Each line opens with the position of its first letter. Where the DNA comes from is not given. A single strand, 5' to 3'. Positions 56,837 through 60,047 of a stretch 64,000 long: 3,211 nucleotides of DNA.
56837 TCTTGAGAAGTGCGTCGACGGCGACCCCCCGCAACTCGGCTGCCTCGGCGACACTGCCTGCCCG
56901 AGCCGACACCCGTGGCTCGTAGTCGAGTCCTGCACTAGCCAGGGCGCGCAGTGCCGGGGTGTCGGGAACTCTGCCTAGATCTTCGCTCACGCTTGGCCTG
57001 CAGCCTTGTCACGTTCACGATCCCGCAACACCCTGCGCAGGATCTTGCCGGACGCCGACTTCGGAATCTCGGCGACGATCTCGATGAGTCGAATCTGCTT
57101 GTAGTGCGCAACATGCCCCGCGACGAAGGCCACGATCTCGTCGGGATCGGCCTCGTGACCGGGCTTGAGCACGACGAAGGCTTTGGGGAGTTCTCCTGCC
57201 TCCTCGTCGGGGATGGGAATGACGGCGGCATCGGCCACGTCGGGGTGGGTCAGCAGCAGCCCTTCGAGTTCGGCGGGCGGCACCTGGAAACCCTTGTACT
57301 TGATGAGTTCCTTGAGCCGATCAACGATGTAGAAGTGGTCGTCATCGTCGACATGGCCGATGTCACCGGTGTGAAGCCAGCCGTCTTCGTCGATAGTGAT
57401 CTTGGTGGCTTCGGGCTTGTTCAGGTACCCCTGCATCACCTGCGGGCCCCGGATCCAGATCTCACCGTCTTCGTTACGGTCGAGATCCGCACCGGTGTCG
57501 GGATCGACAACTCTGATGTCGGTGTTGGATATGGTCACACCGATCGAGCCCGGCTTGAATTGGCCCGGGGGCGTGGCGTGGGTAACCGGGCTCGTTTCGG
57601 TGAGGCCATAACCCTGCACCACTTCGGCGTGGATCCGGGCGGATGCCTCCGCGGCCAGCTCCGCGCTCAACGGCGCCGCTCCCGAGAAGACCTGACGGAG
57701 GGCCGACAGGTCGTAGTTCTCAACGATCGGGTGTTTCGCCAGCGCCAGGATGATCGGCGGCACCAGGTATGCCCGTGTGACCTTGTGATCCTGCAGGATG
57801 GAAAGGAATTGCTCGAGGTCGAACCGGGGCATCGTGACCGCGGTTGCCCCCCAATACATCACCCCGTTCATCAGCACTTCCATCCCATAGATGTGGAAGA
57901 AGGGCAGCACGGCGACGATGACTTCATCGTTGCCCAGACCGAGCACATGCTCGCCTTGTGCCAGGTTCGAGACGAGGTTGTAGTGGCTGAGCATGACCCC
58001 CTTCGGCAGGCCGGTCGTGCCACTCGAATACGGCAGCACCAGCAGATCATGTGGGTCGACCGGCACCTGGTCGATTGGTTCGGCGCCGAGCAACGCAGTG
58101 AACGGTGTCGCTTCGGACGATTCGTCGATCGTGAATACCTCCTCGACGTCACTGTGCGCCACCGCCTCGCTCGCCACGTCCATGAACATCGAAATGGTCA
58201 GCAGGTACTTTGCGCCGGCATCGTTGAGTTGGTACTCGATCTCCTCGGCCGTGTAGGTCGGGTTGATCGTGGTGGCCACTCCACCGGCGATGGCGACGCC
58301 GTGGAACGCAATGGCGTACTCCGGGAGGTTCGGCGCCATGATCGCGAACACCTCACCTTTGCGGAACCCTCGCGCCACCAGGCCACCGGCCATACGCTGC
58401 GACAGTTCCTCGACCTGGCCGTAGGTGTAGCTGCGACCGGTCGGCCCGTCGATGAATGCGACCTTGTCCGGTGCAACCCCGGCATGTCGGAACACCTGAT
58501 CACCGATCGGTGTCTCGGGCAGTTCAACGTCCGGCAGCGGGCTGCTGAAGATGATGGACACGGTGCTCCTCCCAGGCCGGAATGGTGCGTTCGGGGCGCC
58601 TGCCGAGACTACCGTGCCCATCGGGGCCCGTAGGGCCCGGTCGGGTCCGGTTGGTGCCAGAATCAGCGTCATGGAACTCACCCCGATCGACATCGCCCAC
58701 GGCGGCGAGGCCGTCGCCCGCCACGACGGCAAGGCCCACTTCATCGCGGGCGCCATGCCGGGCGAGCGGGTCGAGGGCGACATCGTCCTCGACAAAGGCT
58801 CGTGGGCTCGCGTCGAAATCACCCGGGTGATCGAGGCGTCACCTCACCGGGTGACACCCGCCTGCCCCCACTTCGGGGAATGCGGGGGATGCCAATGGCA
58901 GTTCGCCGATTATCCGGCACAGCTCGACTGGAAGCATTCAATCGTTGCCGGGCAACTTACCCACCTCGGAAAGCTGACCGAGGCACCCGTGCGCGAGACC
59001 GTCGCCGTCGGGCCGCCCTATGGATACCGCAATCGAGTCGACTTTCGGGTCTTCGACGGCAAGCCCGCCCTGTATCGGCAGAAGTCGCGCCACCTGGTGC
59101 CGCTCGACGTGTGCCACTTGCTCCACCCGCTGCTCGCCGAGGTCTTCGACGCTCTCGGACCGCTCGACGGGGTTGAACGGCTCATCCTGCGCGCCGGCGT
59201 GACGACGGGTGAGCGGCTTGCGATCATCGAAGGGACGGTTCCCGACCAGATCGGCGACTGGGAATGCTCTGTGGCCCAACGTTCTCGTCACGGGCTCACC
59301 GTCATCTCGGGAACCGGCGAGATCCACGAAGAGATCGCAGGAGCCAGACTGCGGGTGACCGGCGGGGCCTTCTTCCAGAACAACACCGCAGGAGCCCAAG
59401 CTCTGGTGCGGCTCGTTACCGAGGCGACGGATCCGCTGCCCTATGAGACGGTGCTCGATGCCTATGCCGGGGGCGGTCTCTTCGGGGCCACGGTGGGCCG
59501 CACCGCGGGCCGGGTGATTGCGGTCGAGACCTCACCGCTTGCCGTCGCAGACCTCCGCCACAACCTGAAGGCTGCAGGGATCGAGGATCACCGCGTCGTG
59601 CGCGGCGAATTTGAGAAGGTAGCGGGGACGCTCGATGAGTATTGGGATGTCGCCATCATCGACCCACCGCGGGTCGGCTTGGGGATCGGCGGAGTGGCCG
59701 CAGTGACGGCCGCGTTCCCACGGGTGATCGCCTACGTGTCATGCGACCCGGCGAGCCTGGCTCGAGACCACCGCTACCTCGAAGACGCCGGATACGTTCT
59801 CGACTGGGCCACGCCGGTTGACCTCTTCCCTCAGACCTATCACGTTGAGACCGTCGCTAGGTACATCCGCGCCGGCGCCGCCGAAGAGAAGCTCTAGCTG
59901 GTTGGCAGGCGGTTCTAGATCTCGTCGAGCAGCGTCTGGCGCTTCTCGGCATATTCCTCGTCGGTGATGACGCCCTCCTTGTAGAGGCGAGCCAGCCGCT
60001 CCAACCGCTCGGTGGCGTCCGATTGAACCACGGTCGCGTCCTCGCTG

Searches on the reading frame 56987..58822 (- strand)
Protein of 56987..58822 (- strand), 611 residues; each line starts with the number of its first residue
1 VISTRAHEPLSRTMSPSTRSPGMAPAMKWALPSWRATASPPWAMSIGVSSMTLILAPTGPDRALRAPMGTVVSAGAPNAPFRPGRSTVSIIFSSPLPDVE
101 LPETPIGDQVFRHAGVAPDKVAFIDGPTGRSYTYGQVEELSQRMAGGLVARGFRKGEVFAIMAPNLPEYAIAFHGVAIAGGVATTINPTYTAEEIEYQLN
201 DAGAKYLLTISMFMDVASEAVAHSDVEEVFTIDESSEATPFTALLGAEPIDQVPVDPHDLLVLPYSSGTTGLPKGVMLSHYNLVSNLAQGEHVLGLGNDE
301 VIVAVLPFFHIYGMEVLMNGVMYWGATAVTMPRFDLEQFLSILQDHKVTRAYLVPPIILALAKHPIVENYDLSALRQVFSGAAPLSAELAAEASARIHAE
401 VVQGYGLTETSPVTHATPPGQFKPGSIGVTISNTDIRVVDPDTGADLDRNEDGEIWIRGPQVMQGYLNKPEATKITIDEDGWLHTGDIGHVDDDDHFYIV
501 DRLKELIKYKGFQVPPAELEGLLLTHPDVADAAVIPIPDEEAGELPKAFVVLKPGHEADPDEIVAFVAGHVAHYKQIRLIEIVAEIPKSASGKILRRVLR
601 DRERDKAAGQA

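Call 47: search_protein_families(library=ncbifam, proteins=[window:56987-58822:-], max_evalue=0.001)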
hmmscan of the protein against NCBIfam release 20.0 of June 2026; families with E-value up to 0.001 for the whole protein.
window:56987-58822:- (611 aa): 107 families (the best 25 are shown)
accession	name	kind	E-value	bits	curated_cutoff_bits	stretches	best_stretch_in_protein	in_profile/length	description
NF004837.0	PRK06187.1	subfamily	2.6e-130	435.2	476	1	110-607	14-526/531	long-chain-fatty-acid--CoA ligase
NF006181.0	PRK08314.1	subfamily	1.6e-115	386.5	705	2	248-608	194-559/563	long-chain-fatty-acid--CoA ligase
NF004114.0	PRK05605.1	equivalog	1.2e-112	377.1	766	2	251-602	214-568/575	long-chain-fatty-acid--CoA ligase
NF005220.0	PRK06710.1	equivalog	5.9e-110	368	1116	2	252-607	199-557/563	long-chain-fatty-acid--CoA ligase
NF004229.0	PRK05677.1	subfamily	3.5e-102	342.7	879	2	248-608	197-560/563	long-chain-fatty-acid--CoA ligase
NF009233.0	PRK12583.1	subfamily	6.9e-100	335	832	2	255-603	198-550/558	fatty acid CoA ligase family protein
NF006182.0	PRK08316.1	subfamily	2.7e-99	333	663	1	104-604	11-518/523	fatty acyl-CoA synthetase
NF005801.1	PRK07656.1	equivalog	7.2e-99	331.7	657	1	110-600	7-500/500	FadD3 family acyl-CoA ligase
NF005702.0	PRK07514.1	subfamily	1.5e-95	320.5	558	1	117-605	15-502/506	malonyl-CoA synthase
NF006523.0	PRK08974.1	equivalog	7.3e-95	318.2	884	2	255-608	203-558/561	long-chain-fatty-acid--CoA ligase FadD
NF005463.0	PRK07059.1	subfamily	2.8e-93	313.2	869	2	250-602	196-555/557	long-chain-fatty-acid--CoA ligase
NF004822.0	PRK06178.1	equivalog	9.4e-88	295.2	782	1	101-601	34-565/571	acyl-CoA synthetase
NF005307.0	PRK06839.1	equivalog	1.1e-87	294.8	748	1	112-605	10-495/496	o-succinylbenzoate--CoA ligase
NF005714.0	PRK07529.1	subfamily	6.3e-87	292.4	632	2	255-607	215-580/640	acyl-CoA synthetase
NF002966.0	PRK03640.1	equivalog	1.6e-85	287.6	556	1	112-603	10-480/483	o-succinylbenzoate--CoA ligase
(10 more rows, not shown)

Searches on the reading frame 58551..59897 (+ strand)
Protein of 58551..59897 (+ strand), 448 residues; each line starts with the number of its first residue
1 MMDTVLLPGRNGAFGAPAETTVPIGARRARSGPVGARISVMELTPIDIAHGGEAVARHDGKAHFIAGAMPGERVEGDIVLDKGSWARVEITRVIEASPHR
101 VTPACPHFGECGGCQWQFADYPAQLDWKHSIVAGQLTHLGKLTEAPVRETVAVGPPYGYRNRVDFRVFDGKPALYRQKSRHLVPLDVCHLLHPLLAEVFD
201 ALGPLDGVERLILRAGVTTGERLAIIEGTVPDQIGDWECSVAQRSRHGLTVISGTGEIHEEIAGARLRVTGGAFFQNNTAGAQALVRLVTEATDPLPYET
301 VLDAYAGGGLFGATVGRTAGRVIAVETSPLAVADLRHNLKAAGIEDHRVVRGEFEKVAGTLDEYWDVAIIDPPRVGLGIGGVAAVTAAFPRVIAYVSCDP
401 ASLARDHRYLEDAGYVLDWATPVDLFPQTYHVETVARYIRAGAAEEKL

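Call 16: search_protein_families(library=pfam, proteins=[window:58551-59897:+], max_evalue=0.01)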
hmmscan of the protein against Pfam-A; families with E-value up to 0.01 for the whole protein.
window:58551-59897:+ (448 aa): 5 families
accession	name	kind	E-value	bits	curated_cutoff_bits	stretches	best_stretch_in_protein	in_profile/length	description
PF05958.17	tRNA_U5-meth_tr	-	5.8e-12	45.7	23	1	268-434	173-350/357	tRNA (Uracil-5-)-methyltransferase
PF03602.21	Cons_hypoth95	-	2.6e-07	30.9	24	1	297-373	41-122/182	Conserved hypothetical protein 95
PF02475.24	TRM5-TYW2_MTfase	-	0.00032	21.1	28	1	298-357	37-99/164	TRM5/TYW2 methyltransferase domain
PF05175.20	MTS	-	0.003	17.6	23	1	280-373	18-107/170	Methyltransferase small domain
PF13649.12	Methyltransf_25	-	0.0039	18.3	27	0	301-369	1-69/97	Methyltransferase domain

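Call 46: search_protein_families(library=padloc, proteins=[window:58551-59897:+], max_evalue=0.01)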
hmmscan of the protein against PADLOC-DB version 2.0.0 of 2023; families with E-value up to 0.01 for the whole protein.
window:58551-59897:+ (448 aa): 1 family
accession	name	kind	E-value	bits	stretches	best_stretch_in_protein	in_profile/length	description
PDLC04134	mad2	-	3.8e-15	53.7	1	255-381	254-371/492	mads_2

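Call 47: search_protein_families(library=ncbifam, proteins=[window:58551-59897:+], max_evalue=0.001)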
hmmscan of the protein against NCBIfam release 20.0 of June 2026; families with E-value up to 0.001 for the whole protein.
window:58551-59897:+ (448 aa): 8 families
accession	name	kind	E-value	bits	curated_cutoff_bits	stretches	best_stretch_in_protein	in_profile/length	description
TIGR00479.1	rumA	equivalog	4.3e-71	240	183.55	2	249-433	245-432/432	23S rRNA (uracil(1939)-C(5))-methyltransferase RlmD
NF009639.0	PRK13168.1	equivalog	1e-61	209.2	458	2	47-202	23-183/446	23S rRNA (uracil(1939)-C(5))-methyltransferase RlmD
NF002910.0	PRK03522.2-3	equivalog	6.1e-26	91.3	558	1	252-438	189-380/383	23S rRNA (uracil(747)-C(5))-methyltransferase RlmC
NF002909.0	PRK03522.2-1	equivalog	1.5e-23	83.6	553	1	257-436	192-369/374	23S rRNA (uracil(747)-C(5))-methyltransferase RlmC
TIGR02085.1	meth_trns_rumB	equivalog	1.2e-15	57.4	429.5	1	259-435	195-369/374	23S rRNA (uracil(747)-C(5))-methyltransferase RlmC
TIGR02143.1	trmA_only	equivalog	1.7e-12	47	334.65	1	268-434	168-345/352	tRNA (uridine(54)-C5)-methyltransferase TrmA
NF002913.0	PRK03522.2-6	equivalog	6e-12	45.6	537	2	366-441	268-341/342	23S rRNA (uracil(747)-C(5))-methyltransferase RlmC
TIGR02469.1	CbiT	equivalog_domain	0.00044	20.5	78.3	0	297-370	19-94/124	precorrin-6Y C5,15-methyltransferase (decarboxylating) subunit CbiT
